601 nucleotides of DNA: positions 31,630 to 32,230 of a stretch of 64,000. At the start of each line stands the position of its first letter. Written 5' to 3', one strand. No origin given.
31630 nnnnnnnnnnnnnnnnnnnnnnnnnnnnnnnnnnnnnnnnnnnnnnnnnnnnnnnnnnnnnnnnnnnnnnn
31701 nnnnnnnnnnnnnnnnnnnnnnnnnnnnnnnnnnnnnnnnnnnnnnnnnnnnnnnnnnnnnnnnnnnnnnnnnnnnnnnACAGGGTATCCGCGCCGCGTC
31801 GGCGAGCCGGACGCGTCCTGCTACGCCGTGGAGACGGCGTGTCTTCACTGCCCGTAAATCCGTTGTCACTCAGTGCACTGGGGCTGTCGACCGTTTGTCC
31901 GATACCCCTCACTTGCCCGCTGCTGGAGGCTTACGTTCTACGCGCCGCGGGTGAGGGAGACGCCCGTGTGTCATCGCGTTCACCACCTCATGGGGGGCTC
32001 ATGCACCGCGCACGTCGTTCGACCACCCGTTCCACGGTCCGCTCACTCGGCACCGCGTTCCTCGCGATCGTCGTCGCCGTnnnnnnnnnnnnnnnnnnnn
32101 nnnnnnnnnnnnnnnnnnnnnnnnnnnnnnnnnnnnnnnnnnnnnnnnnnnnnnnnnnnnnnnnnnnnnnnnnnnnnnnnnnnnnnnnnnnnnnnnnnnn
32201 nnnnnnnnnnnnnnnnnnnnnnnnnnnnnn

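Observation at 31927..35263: Near-identical 75-nt 5' leader in front of two diverged paralogs: candidate cis-regulatory RNA or shared operator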

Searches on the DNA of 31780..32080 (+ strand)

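Call 35: search_rna_families(source=window, start=31780, end=32080, threshold=evalue, max_evalue=10)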
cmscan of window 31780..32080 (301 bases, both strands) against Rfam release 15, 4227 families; matches with E-value up to 10: 1.
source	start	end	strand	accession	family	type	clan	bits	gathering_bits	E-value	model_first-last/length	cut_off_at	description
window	31882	31950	-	RF03044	Proteo-phage-1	Gene; sRNA;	-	18.8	42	0.37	1-82/82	no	Proteo-phage-1 RNA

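Call 51: build_rna_model(alignment_id=A4, structure=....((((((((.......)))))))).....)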
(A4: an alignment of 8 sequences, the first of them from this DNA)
Model R1 built from alignment A4 (8 sequences, 32 columns); structure: as given.
model positions 31; base pairs 8; branch points 0; effective number of sequences 8; information 1.053 bits per position. Calibrated on 0.2 Mb of random sequence (short: E-values are rough).
structure used (alignment columns):
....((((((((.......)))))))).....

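Call 52: search_with_rna_model(model_id=R1, source=window, max_evalue=10, filters=off)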
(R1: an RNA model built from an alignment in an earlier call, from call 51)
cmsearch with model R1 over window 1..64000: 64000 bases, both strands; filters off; matches with E-value up to 10: 246.
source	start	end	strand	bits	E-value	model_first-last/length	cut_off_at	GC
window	31942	31972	+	39.4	3.7e-08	1-31/31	no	0.77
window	35204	35234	+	37.5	1.2e-07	1-31/31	no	0.81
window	53037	53066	+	21.4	0.0025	1-31/31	no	0.83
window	13537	13568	-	18.9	0.012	1-31/31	no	0.72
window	13590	13628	+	17.4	0.03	1-31/31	no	0.79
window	41851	41890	+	17.3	0.033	1-31/31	no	0.77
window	15293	15325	-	16.4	0.058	1-31/31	no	0.85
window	390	420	-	16.1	0.069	1-31/31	no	0.77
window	48845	48872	+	15.7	0.087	1-31/31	no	0.71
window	4732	4759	+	15.5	0.1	1-31/31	no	0.82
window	51859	51887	-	15.1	0.13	1-31/31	no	0.83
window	29338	29367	+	15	0.13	1-31/31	no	0.77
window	57248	57272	-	14.8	0.16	1-31/31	no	0.88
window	11606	11639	-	14.3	0.22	1-31/31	no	0.56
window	28858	28885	+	14.1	0.24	1-31/31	no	0.82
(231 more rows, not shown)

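Call 55: search_with_rna_model(model_id=R1, sources=[L002, L004, L121, L041, L042, L043, L044, L045, L046, L047, L048, L049, L050, L051, L052, L053, L054, L055, L056, L057, L058, L059, L060, L061, L062, L063, L064, L065, L066, L067, L068, L069, L070, L071, L072, L073, L074, L075, L076, L077, L078, L079, L080, L081, L082, L083, L084, L085, L086, L087, L088, L089, L090, L091, L092, L093, L094, L095, L096, L097, L098, L099, L100, L101, L102, L103, L104, L105, L106, L107, L108, L109, L110, L111, L112, L113, L114, L115, L116, L117, L118, L119, L120, L003, L005, L122, L123, L001], max_evalue=0.05)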
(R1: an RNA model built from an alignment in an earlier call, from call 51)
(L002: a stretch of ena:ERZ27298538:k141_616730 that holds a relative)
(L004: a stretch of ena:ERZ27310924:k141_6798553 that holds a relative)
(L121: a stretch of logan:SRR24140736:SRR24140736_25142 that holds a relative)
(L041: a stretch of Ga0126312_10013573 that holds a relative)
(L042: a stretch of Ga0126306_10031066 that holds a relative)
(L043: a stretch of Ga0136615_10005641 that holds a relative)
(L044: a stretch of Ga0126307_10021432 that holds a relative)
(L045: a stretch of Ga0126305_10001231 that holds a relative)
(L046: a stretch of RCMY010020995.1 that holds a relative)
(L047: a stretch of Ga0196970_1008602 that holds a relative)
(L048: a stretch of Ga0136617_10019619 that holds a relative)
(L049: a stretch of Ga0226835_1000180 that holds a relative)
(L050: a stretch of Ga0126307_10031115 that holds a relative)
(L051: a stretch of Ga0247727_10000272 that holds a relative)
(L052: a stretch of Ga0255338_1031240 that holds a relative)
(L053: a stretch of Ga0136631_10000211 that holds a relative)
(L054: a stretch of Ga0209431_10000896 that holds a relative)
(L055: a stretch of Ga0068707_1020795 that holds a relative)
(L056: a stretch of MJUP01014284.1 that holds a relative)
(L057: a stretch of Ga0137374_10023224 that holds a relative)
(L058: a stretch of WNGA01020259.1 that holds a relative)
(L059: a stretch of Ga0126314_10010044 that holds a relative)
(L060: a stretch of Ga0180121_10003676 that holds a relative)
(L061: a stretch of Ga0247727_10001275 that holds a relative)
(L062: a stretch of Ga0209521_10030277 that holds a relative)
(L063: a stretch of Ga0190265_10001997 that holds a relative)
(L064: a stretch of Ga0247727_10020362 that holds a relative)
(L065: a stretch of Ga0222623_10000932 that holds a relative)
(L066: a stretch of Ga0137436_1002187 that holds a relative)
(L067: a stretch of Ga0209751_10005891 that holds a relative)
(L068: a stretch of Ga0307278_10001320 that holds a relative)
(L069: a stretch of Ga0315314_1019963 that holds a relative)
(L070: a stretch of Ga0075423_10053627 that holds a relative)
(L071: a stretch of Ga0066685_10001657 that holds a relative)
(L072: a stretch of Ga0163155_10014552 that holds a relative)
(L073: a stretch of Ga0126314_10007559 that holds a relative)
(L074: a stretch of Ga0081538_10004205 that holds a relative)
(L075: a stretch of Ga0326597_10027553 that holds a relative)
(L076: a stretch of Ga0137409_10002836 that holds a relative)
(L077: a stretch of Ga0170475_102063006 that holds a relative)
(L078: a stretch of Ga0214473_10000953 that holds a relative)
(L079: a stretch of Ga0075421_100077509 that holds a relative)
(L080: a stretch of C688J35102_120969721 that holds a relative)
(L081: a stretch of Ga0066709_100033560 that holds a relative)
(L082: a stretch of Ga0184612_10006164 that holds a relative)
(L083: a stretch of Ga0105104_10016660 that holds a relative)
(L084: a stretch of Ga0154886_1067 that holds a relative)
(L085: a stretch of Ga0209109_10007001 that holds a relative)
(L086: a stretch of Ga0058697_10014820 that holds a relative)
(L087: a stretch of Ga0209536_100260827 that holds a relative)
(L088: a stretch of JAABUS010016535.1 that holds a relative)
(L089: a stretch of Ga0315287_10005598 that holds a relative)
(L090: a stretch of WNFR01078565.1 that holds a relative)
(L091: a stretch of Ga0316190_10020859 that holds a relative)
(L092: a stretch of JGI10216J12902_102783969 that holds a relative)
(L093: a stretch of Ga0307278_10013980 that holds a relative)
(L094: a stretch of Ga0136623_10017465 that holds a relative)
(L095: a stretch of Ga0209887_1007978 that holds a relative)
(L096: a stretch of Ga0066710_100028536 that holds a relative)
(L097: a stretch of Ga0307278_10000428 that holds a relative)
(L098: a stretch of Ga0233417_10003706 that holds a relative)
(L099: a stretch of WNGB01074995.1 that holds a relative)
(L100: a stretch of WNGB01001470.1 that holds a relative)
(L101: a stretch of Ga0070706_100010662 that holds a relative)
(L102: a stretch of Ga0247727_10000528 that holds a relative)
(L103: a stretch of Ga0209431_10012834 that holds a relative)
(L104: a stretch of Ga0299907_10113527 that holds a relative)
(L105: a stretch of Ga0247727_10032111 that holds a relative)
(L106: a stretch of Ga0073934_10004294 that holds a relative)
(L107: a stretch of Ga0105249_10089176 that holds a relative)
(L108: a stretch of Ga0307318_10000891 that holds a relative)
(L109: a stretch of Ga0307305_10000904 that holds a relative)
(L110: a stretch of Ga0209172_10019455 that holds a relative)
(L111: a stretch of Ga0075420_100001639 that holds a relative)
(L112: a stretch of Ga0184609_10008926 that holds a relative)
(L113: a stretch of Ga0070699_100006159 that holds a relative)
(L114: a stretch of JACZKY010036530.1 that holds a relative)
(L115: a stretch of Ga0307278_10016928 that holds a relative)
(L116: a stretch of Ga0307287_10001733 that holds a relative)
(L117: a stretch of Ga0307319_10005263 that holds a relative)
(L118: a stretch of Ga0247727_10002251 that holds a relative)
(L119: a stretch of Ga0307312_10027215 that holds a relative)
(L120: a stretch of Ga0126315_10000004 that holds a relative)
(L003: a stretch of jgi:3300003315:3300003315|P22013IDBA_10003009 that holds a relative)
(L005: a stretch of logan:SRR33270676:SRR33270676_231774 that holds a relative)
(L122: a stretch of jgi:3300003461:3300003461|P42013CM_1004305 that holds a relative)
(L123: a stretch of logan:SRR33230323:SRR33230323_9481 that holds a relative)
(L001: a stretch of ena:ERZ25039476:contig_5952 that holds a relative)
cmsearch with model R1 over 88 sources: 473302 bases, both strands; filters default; matches with E-value up to 0.05: 7.
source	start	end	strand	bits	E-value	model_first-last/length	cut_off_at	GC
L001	9941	9971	+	39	3.5e-07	1-31/31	no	0.77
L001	6653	6683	+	38.4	5.2e-07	1-31/31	no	0.77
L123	2952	2981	+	37.7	7.8e-07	1-31/31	no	0.8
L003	6035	6064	+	35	4.1e-06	1-31/31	no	0.77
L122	779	808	+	34.3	6.6e-06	1-31/31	no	0.67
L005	4059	4088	+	32.5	2e-05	1-31/31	no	0.83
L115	1451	1481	-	20.5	0.034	1-31/31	no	0.74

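Call 69: search_with_rna_model(model_id=R1, source=L125, max_evalue=1, filters=off)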
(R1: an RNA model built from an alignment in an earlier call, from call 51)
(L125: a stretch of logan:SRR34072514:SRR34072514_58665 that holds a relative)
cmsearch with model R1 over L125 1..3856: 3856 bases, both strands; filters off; matches with E-value up to 1: 24.
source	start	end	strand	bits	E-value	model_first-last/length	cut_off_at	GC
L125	1123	1153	-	12.1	0.051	1-31/31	no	0.84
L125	2900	2940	+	11.5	0.073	1-31/31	no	0.76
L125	1484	1514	-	11.1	0.094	1-31/31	no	0.71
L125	3719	3747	-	10.6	0.12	1-31/31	no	0.83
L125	3559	3591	-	9.1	0.32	1-31/31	no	0.73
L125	364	396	-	9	0.34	1-31/31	no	0.85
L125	3515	3542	-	8.9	0.37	1-31/31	no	0.75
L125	99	140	-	8.7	0.42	1-31/31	no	0.81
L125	428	449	+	8.5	0.47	1-31/31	no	0.86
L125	2390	2409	-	8.2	0.57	1-31/31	no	0.8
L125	2846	2866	+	8.1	0.61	1-31/31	no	0.9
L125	2899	2924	-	8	0.63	1-31/31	no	0.77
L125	1797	1826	+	8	0.65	1-31/31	no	0.73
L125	225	248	+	8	0.66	1-31/31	no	0.71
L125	1590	1619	-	7.8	0.71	1-31/31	no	0.77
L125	3393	3436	-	7.8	0.73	1-31/31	no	0.8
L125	47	80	+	7.8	0.73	1-31/31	no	0.74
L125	428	448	-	7.7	0.74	1-31/31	no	0.86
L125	3396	3420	+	7.7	0.76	1-31/31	no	0.84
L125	2655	2675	-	7.6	0.8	1-31/31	no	0.81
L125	3719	3747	+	7.5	0.87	1-31/31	no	0.83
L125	3223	3251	+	7.5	0.89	1-31/31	no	0.83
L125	159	179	-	7.3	0.95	1-31/31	no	0.76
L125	316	355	-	7.3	0.97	1-31/31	no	0.8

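Call 82: build_rna_model(alignment_id=A7, structure=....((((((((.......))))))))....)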
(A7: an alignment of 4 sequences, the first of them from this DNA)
Model R2 built from alignment A7 (4 sequences, 31 columns); structure: as given.
model positions 31; base pairs 8; branch points 0; effective number of sequences 4; information 1.18 bits per position. Calibrated on 0.2 Mb of random sequence (short: E-values are rough).
structure used (alignment columns):
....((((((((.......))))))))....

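Call 83: search_with_rna_model(model_id=R2, sources=[L002, L003, L004, L005, L121, L122, L123, L125], max_evalue=0.5, filters=off)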
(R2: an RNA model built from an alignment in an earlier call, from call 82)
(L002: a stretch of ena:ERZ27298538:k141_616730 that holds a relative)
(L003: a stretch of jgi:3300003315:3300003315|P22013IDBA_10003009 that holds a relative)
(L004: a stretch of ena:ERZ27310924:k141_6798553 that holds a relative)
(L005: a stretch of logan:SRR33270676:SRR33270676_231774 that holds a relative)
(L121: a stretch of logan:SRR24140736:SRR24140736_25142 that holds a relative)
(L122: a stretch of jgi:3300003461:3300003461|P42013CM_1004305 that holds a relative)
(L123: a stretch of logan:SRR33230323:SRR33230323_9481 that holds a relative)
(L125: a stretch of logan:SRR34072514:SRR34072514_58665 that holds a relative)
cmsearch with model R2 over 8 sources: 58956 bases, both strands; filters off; matches with E-value up to 0.5: 8.
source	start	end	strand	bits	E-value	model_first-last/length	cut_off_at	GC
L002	5802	5840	-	16.6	0.12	1-31/31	no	0.79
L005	7444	7480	-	15.5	0.22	1-31/31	no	0.78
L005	3060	3088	+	15.1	0.27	1-31/31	no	0.76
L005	3649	3679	-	15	0.29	1-31/31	no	0.81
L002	2937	2964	+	14.4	0.41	1-31/31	no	0.86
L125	3719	3747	-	14.4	0.42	1-31/31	no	0.83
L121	694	712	-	14.2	0.47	1-31/31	no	0.95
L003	2498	2532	+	14.1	0.49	1-31/31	no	0.8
